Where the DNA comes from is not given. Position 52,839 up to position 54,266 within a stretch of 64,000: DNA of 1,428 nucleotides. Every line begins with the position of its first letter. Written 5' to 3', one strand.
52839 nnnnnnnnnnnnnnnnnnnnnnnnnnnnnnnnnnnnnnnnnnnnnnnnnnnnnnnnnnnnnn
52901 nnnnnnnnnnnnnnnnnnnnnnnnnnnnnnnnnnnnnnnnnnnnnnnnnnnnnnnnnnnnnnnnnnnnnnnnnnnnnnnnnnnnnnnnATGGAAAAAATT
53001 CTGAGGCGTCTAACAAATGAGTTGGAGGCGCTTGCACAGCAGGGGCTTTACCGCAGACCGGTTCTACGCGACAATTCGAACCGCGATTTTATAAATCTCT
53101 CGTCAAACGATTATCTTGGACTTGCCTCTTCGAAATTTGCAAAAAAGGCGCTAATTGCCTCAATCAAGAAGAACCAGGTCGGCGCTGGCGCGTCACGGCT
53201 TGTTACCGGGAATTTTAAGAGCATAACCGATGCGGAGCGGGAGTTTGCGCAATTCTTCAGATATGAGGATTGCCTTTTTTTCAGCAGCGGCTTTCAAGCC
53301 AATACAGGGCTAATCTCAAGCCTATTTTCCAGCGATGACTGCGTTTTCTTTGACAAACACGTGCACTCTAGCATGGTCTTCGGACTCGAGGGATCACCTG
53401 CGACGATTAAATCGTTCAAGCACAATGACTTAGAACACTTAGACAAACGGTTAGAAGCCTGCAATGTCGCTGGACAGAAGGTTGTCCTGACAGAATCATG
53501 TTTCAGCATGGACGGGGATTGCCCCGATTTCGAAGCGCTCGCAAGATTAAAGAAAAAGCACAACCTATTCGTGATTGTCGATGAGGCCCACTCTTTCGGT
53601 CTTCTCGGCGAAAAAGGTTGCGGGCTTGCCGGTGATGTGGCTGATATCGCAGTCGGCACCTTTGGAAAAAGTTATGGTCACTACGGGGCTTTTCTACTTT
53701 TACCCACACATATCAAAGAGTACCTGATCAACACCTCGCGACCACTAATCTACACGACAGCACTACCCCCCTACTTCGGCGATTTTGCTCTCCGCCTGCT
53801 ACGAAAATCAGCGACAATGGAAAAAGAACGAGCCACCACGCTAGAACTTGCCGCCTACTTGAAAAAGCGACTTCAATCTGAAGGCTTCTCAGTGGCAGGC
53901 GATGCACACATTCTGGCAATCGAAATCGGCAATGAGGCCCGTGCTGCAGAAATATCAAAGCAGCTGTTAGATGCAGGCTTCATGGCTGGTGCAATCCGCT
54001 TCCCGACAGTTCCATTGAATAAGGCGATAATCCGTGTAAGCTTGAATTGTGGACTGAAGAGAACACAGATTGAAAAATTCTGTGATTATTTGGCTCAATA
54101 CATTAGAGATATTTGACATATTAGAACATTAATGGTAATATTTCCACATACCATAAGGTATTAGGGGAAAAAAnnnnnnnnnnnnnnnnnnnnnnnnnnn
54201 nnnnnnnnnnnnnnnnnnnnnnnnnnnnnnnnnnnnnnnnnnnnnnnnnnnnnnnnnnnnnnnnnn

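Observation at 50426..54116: Dedicated ACP–nitroreductase–KAS–ORF–alpha-oxoamine synthase operon (aminolipid/sphingoid-base-like or alpha-hydroxyketone-signal biosynthesis?)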

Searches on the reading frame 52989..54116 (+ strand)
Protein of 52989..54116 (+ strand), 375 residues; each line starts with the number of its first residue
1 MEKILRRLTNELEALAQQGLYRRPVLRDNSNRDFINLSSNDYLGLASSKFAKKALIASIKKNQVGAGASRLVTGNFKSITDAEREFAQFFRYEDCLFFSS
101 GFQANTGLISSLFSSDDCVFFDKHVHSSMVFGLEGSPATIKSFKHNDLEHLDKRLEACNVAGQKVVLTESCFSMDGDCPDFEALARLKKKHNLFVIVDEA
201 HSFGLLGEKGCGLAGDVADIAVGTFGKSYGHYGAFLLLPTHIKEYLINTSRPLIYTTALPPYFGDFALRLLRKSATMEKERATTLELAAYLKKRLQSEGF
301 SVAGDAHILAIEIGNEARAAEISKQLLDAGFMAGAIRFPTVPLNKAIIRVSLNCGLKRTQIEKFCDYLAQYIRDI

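Call 4: search_protein_families(library=pfam, proteins=[window:52989-54116:+], max_evalue=0.01)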
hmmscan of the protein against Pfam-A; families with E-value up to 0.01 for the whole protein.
window:52989-54116:+ (375 aa): 3 families
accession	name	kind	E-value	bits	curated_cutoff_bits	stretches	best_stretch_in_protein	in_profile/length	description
PF00155.27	Aminotran_1_2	-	1.8e-51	175.9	19.7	1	33-368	2-361/361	Aminotransferase class I and II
PF01053.26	Cys_Met_Meta_PP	-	3.2e-06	26.4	27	1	83-205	58-180/381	Cys/Met metabolism PLP-dependent enzyme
PF01041.23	DegT_DnrJ_EryC1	-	0.0014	18.4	19.8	0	174-218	121-163/360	DegT/DnrJ/EryC1/StrS aminotransferase family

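Call 5: search_protein_families(library=ncbifam, proteins=[window:52989-54116:+], max_evalue=0.01)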
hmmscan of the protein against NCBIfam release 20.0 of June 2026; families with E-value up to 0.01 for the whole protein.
window:52989-54116:+ (375 aa): 14 families
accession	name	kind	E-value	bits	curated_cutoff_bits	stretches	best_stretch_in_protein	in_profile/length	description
TIGR00858.1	bioF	equivalog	1.1e-96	323.8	426.45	1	29-368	18-364/365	8-amino-7-oxononanoate synthase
NF005394.0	PRK06939.1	equivalog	3.5e-68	230.2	460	1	3-368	4-387/397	glycine C-acetyltransferase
NF047599.1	SerpalmtaseBetaP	equivalog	6e-66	222.7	500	1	31-371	42-389/394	serine palmitoyltransferase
TIGR01825.1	gly_Cac_T_rel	subfamily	9.1e-66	222.1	535.4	1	31-368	32-375/385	BioF/Kbl family PLP-dependent acyltransferase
TIGR01821.1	5aminolev_synth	equivalog_domain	6.7e-60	203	338.55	1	28-371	41-393/402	5-aminolevulinate synthase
NF047600.1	SerpalmtaseCFB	equivalog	1.2e-55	188.8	640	1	32-373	43-390/395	serine palmitoyltransferase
NF005526.0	PRK07179.1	equivalog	8.3e-53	179.4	428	1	7-369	28-392/407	alpha-hydroxyketone-type quorum-sensing autoinducer synthase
NF047603.1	SerpalmtaseAlphaP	equivalog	2.5e-52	177.9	670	1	32-364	45-385/399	serine palmitoyltransferase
TIGR01822.1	2am3keto_CoA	equivalog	5.4e-52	177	493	1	8-367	5-382/393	glycine C-acetyltransferase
NF004608.1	PRK05937.1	equivalog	1.8e-41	142.1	399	1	35-355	5-329/366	8-amino-7-oxononanoate synthase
NF005697.0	PRK07505.1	subfamily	6.9e-39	133.6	342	1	22-373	38-400/405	hypothetical protein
NF004627.0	PRK05968.1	subfamily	0.0011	17.9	508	1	79-200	65-185/389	hypothetical protein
TIGR03588.1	PseC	equivalog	0.0019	17.1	423.5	1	147-222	107-179/380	UDP-4-amino-4,6-dideoxy-N-acetyl-beta-L-altrosamine transaminase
NF000586.1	PRK00011.1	subfamily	0.0044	15.8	335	1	165-331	160-330/404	serine hydroxymethyltransferase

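Call 6: find_homologous_proteins(query=window:52989-54113:+)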
Query window:52989-54113:+ (375 aa): 5953 proteins with E <= 0.001 among 8000 candidates; the best 120 are listed.
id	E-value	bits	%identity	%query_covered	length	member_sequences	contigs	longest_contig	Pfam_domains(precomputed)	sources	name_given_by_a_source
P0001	9.6e-247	836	100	100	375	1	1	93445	PF00155.28,PF01053.27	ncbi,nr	ncbi:MAG: 8-amino-7-oxononanoate synthase [Spirochaetales bacterium]|nr:8-amino-7-oxononanoate synth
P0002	5.2e-146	504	61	98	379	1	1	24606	PF00155.28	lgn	-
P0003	2.4e-113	397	51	96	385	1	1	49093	PF00155.28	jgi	jgi:8-amino-7-oxononanoate synthase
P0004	1.2e-105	371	48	95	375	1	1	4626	PF00155.28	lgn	-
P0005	5.8e-101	356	48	98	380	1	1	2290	PF00155.28,PF01212.28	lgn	-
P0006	7.0e-99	349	47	97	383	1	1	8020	PF00155.28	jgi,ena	-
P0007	7.0e-98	346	48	97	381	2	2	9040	PF00155.28,PF01212.28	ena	-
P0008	1.2e-97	345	47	97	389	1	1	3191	PF00155.28,PF01053.27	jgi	jgi:8-amino-7-oxononanoate synthase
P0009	3.3e-97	344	46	99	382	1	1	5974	PF00155.28,PF01212.28,PF01053.27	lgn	-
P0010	7.5e-97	343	47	97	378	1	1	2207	PF00155.28,PF01212.28,PF01053.27,PF01041.24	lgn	-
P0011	1.6e-96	342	46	99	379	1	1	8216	PF00155.28,PF01053.27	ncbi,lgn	-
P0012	1.9e-96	341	46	97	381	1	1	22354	PF00155.28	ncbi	-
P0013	2.8e-96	341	47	96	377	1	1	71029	PF00155.28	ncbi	-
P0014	3.6e-96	340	46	95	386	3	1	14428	PF00155.28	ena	-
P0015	7.1e-96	339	46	97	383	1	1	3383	PF00155.28,PF01212.28,PF01053.27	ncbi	-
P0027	3.2e-95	337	48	94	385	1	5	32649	PF00155.28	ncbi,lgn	ncbi:MAG: pyridoxal phosphate-dependent aminotransferase family protein [Syntrophobacteraceae bacter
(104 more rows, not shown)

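Call 9: find_encoding_contigs(protein=P0002, flank=10000, max_places=3)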
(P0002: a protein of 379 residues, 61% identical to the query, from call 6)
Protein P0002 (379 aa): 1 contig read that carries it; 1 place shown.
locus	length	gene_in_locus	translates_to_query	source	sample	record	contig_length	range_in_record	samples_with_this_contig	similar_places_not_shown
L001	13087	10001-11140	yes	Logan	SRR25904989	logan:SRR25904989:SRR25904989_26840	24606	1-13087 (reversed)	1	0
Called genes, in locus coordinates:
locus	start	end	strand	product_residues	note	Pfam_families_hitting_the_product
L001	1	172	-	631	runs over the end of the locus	PF18152:DAHP_snth_FXD, PF00793:DAHP_synth_1, PF03102:NeuB, PF00800:PDT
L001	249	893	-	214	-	PF01464:SLT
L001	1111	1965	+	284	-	PF01656:CbiA, PF12838:Fer4_7 (faint), PF00037:Fer4 (faint), PF12837:Fer4_6 (faint), PF13187:Fer4_9 (weak)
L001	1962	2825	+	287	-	PF01656:CbiA, PF10609:ParA (faint), PF13614:AAA_31 (faint), PF13187:Fer4_9 (faint), PF12838:Fer4_7 (faint), PF00037:Fer4 (faint), PF12837:Fer4_6 (faint), PF14697:Fer4_21, +1 more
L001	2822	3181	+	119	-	PF02579:Nitro_FeMo-Co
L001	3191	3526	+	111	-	PF02579:Nitro_FeMo-Co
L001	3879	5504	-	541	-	PF01039:Carboxyl_trans, PF03255:ACCA, PF01039:Carboxyl_trans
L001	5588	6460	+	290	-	PF00698:Acyl_transf_1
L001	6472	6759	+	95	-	PF22818:ApeI-like (weak)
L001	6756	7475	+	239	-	PF00106:adh_short, PF08659:KR (faint), PF01370:Epimerase (faint), PF13460:NAD_binding_10 (faint), PF13561:adh_short_C2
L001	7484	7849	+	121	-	PF00550:PP-binding (weak)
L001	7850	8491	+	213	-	PF00881:Nitroreductase, PF14512:TM1586_NiRdase (faint)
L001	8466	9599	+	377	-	PF00109:ketoacyl-synt, PF00108:Thiolase_N (faint), PF02801:Ketoacyl-synt_C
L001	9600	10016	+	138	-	-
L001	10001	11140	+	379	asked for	PF00155:Aminotran_1_2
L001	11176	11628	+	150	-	PF00359:PTS_EIIA_2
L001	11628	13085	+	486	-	?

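Call 10: find_encoding_contigs(protein=P0003, flank=10000, max_places=3)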
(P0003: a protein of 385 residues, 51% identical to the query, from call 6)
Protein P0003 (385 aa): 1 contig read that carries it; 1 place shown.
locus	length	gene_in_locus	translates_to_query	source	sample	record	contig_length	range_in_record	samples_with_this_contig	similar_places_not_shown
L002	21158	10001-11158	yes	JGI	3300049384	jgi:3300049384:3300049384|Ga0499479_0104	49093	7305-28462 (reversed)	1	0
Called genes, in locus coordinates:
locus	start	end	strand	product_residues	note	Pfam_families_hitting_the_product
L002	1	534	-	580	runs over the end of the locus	PF07695:7TMR-DISM_7TM, PF00990:GGDEF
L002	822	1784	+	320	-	PF00520:Ion_trans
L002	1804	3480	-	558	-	PF00015:MCPsignal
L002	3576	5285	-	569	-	PF02150:Zn_ribbon_RPB9 (faint), PF01039:Carboxyl_trans, PF03255:ACCA, PF01039:Carboxyl_trans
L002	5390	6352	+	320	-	PF00698:Acyl_transf_1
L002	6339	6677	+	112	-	PF22818:ApeI-like (weak)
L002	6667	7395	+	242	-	PF00106:adh_short, PF13561:adh_short_C2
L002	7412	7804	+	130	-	PF00550:PP-binding (weak)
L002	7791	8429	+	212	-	PF00881:Nitroreductase, PF14512:TM1586_NiRdase (faint)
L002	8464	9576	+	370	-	PF00109:ketoacyl-synt, PF02801:Ketoacyl-synt_C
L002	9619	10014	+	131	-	-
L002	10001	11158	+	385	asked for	PF00155:Aminotran_1_2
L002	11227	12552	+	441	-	PF00004:AAA, PF07724:AAA_2, PF10431:ClpB_D2-small (weak)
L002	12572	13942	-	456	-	PF27395:TP_0584_C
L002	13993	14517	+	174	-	PF14385:DUF4416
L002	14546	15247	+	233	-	-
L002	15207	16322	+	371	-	PF04279:IspA, PF00293:NUDIX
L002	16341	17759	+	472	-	PF00206:Lyase_1, PF10397:ADSL_C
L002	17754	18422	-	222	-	PF03006:HlyIII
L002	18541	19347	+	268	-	-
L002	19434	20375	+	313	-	PF19777:DUF6263 (weak)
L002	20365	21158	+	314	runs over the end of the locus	PF19777:DUF6263 (weak)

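Call 16: find_encoding_contigs(protein=P0027, flank=10000, max_places=1)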
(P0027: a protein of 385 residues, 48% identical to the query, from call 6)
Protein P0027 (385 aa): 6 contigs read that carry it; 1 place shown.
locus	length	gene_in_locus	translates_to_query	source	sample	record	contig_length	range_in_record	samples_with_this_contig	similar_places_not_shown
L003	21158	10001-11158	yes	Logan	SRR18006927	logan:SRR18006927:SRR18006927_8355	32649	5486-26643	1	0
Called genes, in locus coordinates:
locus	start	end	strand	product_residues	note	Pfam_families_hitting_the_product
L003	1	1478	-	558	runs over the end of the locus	PF01257:2Fe-2S_thioredx (weak), PF01512:Complex1_51K, PF10531:SLBB (faint), PF10589:NADH_4Fe-4S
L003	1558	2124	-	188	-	PF01257:2Fe-2S_thioredx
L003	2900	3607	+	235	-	PF13481:AAA_25 (faint), PF13401:AAA_22 (faint)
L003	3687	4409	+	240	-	-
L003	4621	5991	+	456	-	PF00202:Aminotran_3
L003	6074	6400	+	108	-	PF22818:ApeI-like, PF07977:FabA (weak)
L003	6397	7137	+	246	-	PF00106:adh_short, PF08659:KR (weak), PF13561:adh_short_C2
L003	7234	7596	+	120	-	PF00550:PP-binding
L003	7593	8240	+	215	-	PF00881:Nitroreductase, PF14512:TM1586_NiRdase (faint)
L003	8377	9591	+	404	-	PF00109:ketoacyl-synt, PF02801:Ketoacyl-synt_C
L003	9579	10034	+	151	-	-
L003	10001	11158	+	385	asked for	PF00155:Aminotran_1_2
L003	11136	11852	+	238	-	PF13500:AAA_26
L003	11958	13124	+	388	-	PF12704:MacB_PCD, PF02687:FtsX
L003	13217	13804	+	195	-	PF00891:Methyltransf_2 (weak), PF05148:Methyltransf_8, PF05175:MTS, PF01209:Ubie_methyltran, PF13847:Methyltransf_31, PF08241:Methyltransf_11, PF08242:Methyltransf_12, PF13649:Methyltransf_25, +1 more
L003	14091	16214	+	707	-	PF00672:HAMP (faint), PF00015:MCPsignal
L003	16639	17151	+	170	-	PF17200:sCache_2, PF08269:dCache_2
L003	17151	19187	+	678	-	PF00672:HAMP (faint), PF00015:MCPsignal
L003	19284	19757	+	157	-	PF01584:CheW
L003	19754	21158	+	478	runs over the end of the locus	PF01739:CheR, PF08241:Methyltransf_11 (weak), PF13649:Methyltransf_25 (faint), PF13174:TPR_6 (faint)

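Call 17: find_encoding_contigs(protein=P0013, flank=10000, max_places=1)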
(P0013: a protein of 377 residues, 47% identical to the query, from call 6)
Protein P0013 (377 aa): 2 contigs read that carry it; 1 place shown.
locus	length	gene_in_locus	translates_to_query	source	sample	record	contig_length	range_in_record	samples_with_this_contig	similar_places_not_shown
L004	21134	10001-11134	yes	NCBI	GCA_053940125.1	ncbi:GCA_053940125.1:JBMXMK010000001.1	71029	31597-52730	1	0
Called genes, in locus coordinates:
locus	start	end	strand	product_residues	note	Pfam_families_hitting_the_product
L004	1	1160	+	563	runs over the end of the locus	PF01266:DAO (faint), PF07992:Pyr_redox_2, PF13738:Pyr_redox_3 (faint), PF00070:Pyr_redox, PF02852:Pyr_redox_dim, PF00581:Rhodanese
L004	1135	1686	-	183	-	-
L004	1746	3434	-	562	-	PF12895:ANAPC3 (weak), PF14559:TPR_19 (weak), PF13429:TPR_15, PF13414:TPR_11 (weak), PF13432:TPR_16, PF13414:TPR_11, PF14559:TPR_19, PF13414:TPR_11, +38 more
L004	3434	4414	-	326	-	PF00140:Sigma70_r1_2, PF04542:Sigma70_r2, PF04539:Sigma70_r3 (faint), PF04545:Sigma70_r4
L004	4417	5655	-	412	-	PF00579:tRNA-synt_1b, PF22421:SYY_C-terminal (weak), PF01479:S4 (faint)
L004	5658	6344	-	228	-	PF12844:HTH_19, PF13413:HTH_25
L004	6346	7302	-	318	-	PF13623:SurA_N_2, PF13624:SurA_N_3, PF09312:SurA_N, PF13145:Rotamase_2, PF13616:Rotamase_3, PF00639:Rotamase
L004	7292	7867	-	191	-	PF00857:Isochorismatase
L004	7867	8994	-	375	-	PF00266:Aminotran_5, PF01041:DegT_DnrJ_EryC1, PF01212:Beta_elim_lyase (weak)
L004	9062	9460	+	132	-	PF00550:PP-binding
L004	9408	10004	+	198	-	PF14512:TM1586_NiRdase (faint), PF00881:Nitroreductase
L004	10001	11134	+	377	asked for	PF00155:Aminotran_1_2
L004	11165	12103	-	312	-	-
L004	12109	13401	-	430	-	PF00206:Lyase_1, PF10397:ADSL_C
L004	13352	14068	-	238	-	PF02525:Flavodoxin_2, PF03358:FMN_red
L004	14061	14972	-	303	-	PF01564:Spermine_synth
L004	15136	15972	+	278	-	PF04468:PSP1, PF28472:PSP1_3rd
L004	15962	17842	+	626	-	PF00133:tRNA-synt_1, PF01406:tRNA-synt_1e, PF09334:tRNA-synt_1g, PF00133:tRNA-synt_1, PF01406:tRNA-synt_1e (weak), PF19303:Anticodon_3, PF08264:Anticodon_1, PF01588:tRNA_bind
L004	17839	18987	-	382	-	PF05762:VWA_CoxE, PF13519:VWA_2 (weak)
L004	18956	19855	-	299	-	PF00004:AAA, PF05496:RuvB_N (faint), PF07726:AAA_3 (faint), PF07728:AAA_5, PF13401:AAA_22 (faint)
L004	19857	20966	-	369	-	PF01950:FBPase_3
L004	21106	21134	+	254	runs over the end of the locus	PF00142:Fer4_NifH (weak), PF01656:CbiA, PF02374:ArsA_ATPase, PF10609:ParA (weak), PF13614:AAA_31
